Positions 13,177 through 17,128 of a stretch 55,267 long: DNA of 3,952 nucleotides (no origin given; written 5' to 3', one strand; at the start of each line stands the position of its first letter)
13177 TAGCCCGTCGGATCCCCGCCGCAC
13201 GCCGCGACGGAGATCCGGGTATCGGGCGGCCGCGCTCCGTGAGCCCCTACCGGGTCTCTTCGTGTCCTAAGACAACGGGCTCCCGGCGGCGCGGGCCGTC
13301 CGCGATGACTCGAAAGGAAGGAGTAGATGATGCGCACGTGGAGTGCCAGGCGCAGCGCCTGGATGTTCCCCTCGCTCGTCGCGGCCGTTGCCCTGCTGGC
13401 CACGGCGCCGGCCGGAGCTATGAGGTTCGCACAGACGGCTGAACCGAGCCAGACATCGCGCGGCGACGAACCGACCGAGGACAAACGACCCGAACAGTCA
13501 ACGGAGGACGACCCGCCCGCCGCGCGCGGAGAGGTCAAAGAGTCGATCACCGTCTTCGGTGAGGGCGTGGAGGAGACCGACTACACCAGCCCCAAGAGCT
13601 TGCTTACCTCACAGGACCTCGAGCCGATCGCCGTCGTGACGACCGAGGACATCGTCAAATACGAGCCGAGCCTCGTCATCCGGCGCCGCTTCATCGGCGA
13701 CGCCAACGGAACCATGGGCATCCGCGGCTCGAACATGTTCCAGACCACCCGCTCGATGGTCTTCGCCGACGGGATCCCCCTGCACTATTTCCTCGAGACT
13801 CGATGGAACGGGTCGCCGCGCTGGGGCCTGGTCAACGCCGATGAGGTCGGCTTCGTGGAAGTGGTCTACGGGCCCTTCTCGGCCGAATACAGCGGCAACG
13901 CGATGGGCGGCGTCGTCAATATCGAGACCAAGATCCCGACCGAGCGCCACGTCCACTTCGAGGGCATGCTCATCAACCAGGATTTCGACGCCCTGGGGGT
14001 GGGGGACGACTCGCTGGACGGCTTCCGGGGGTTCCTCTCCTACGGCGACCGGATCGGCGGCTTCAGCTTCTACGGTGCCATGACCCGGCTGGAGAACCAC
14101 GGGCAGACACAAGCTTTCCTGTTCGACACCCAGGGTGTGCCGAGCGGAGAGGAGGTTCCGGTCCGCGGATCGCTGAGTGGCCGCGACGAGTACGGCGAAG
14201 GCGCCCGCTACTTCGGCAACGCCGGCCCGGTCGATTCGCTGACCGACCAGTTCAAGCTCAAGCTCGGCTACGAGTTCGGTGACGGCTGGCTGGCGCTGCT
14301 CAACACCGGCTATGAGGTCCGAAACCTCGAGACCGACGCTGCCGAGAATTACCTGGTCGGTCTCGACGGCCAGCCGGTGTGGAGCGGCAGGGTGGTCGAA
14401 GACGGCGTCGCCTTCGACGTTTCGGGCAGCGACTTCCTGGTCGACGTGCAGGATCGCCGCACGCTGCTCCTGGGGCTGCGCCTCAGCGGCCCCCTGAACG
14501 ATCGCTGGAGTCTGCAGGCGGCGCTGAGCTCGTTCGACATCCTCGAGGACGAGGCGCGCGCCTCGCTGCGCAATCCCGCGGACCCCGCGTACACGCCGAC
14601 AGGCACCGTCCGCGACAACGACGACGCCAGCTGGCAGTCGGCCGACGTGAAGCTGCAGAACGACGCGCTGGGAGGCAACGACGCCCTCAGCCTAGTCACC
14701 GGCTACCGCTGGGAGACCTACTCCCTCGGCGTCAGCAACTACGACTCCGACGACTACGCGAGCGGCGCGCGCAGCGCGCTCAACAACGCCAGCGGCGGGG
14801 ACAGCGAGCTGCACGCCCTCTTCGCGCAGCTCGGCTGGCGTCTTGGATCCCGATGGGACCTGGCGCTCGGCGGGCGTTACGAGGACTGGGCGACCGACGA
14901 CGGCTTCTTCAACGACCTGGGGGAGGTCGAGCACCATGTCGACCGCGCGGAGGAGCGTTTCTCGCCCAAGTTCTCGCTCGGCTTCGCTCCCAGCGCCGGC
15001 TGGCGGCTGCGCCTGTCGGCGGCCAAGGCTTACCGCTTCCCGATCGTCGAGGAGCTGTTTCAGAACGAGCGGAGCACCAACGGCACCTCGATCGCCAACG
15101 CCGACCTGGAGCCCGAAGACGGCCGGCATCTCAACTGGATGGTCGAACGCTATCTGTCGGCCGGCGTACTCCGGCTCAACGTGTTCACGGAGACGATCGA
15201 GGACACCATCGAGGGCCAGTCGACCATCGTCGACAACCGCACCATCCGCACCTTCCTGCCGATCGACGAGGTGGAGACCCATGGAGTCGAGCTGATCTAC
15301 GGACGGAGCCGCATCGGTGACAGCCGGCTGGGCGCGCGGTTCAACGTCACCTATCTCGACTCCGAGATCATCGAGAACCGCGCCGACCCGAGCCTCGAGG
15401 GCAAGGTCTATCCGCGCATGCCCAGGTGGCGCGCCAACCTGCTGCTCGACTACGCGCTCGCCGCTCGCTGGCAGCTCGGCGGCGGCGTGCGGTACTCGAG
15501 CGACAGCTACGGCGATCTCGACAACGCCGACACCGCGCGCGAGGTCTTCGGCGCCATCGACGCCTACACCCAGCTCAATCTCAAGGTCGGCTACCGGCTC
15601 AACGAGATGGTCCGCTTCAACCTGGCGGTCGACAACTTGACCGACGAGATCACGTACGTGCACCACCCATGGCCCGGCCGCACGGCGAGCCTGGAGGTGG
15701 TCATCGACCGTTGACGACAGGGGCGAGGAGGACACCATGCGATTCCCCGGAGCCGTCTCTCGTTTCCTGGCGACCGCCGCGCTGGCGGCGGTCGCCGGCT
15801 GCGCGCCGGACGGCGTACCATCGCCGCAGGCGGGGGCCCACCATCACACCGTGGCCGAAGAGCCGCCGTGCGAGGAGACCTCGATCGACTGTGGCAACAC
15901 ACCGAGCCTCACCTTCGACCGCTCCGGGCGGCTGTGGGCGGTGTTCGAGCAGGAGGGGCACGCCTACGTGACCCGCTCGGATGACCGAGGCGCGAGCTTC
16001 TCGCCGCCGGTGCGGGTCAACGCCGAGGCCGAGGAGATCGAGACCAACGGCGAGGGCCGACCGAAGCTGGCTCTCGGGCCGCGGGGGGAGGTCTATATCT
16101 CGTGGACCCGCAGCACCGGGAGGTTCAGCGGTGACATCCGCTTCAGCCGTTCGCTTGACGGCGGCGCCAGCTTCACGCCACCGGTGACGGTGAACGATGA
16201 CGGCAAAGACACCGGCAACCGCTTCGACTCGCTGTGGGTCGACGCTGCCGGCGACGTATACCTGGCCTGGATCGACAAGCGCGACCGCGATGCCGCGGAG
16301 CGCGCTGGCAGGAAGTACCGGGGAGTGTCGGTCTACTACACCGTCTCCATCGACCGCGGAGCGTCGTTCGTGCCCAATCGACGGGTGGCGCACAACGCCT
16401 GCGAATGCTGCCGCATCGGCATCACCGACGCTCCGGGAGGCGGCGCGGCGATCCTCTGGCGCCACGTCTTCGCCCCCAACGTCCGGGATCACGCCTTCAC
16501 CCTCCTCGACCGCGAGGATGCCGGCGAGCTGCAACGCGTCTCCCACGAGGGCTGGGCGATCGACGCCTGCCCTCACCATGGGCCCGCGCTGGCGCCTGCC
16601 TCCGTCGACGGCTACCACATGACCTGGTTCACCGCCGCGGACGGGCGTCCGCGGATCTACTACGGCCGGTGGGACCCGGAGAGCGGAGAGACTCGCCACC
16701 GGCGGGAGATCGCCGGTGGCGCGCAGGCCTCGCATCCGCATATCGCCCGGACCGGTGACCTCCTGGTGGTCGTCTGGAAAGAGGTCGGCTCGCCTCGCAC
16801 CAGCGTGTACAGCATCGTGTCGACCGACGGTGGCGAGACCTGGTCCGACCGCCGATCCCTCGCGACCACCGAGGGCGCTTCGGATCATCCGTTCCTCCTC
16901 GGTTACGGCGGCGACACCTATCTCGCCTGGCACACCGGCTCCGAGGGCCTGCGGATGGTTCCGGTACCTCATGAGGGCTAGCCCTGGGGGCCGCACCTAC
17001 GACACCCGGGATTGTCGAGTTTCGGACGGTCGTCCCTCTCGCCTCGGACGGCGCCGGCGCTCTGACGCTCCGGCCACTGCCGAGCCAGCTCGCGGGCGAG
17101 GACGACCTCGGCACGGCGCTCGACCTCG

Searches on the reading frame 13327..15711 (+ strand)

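Call 51: search_protein_families(library=pfam, proteins=[window:13327-15711:+], max_evalue=0.001)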
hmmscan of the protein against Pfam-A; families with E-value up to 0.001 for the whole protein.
window:13327-15711:+ (795 aa): 2 families
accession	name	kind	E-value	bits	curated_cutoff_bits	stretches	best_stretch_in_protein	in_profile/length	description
PF00593.30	TonB_dep_Rec_b-barrel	-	1.8e-49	170.2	27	1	369-771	54-436/436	TonB dependent receptor-like, beta-barrel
PF07715.20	Plug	-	6e-11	43.3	23.9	1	85-196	4-107/107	TonB-dependent Receptor Plug Domain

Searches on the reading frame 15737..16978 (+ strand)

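Call 51: search_protein_families(library=pfam, proteins=[window:15737-16978:+], max_evalue=0.001)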
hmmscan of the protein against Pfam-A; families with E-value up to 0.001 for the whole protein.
window:15737-16978:+ (414 aa): 2 families
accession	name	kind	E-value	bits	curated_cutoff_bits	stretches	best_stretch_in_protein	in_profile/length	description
PF02012.26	BNR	-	4.5e-07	29.3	27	0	361-370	2-11/12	BNR/Asp-box repeat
PF13088.12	BNR_2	-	1.7e-06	28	31.4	0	340-378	62-103/277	BNR repeat-like domain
